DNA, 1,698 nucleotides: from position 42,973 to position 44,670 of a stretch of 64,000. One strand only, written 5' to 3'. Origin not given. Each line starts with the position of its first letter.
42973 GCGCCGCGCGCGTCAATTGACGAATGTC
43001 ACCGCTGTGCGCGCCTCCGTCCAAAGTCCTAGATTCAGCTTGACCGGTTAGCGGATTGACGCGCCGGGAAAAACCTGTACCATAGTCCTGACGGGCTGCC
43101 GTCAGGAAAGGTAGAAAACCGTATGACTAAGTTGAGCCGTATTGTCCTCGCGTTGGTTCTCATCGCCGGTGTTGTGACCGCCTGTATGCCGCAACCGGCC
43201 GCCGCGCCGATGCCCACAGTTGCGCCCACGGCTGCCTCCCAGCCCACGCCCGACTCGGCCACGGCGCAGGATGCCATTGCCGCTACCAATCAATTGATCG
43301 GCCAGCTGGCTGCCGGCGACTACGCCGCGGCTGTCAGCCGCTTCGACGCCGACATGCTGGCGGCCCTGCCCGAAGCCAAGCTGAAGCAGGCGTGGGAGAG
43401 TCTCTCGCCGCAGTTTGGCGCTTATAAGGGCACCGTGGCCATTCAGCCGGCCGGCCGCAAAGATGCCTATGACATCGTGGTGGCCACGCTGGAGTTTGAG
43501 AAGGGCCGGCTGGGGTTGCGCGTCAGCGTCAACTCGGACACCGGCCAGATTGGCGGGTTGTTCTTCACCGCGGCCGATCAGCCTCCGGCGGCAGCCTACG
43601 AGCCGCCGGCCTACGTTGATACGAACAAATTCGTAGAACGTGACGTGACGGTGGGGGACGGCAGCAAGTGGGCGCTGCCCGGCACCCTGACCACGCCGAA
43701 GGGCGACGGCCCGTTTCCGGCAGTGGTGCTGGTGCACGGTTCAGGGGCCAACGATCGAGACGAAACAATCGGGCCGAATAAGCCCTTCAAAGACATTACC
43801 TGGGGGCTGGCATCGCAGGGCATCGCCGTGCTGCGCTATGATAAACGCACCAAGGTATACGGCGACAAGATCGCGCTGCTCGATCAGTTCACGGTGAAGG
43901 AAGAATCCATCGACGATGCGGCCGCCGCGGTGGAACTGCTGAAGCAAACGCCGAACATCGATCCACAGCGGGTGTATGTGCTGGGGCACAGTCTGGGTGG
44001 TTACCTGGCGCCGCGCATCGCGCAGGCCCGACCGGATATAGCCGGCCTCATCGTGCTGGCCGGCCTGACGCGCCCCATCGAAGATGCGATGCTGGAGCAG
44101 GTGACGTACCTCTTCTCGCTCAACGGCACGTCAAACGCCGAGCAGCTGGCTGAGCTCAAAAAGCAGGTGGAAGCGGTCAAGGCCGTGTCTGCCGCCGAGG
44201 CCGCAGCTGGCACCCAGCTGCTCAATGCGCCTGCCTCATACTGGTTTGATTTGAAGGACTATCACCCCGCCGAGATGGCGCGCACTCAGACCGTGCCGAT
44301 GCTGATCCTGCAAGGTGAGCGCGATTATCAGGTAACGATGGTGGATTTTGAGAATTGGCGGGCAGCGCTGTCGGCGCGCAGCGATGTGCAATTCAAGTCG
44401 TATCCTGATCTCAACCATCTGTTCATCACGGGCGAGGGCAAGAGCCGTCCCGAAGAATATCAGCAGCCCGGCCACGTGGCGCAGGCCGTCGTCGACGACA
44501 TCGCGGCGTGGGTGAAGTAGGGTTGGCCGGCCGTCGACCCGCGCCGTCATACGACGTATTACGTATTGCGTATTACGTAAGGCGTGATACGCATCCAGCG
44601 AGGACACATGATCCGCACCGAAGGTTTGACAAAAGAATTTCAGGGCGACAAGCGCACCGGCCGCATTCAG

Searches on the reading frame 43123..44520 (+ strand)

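Call 50: search_protein_families(library=pfam, proteins=[window:43123-44520:+], max_evalue=0.001)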
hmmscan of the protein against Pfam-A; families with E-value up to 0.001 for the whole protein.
window:43123-44520:+ (465 aa): 11 families
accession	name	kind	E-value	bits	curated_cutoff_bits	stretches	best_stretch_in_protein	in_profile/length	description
PF00326.27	Peptidase_S9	-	1.9e-15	57.4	22.6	2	229-306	10-88/213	Prolyl oligopeptidase family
PF13026.12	DUF3887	-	2.6e-14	54.1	31.8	1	57-140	3-86/91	Protein of unknown function (DUF3887)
PF12146.15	Hydrolase_4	-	8.7e-14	51.8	27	1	222-435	20-235/239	Serine aminopeptidase, S33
PF01738.24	DLH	-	1.9e-13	51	21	2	187-332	3-149/217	Dienelactone hydrolase family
PF12697.13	Abhydrolase_6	-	6.6e-12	47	26.3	1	201-436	1-208/217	Alpha/beta hydrolase family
PF20434.5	BD-FAE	-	7.1e-08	32.6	26.8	1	192-406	7-205/215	BD-FAE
PF07859.19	Abhydrolase_3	-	2.1e-07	31.4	25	1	262-435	48-209/210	alpha/beta hydrolase fold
PF20408.4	Abhydrolase_11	-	1.5e-06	28.5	27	0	200-312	4-105/193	Alpha/beta hydrolase domain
PF12695.13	Abhydrolase_5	-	4.9e-06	26.9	27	1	268-351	45-122/164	Alpha/beta hydrolase family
PF00561.26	Abhydrolase_1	-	0.00012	22.3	25.8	1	199-319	1-103/245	alpha/beta hydrolase fold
PF07819.20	PGAP1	-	0.00032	21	24.3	1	263-366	72-180/233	PGAP1-like alpha/beta domain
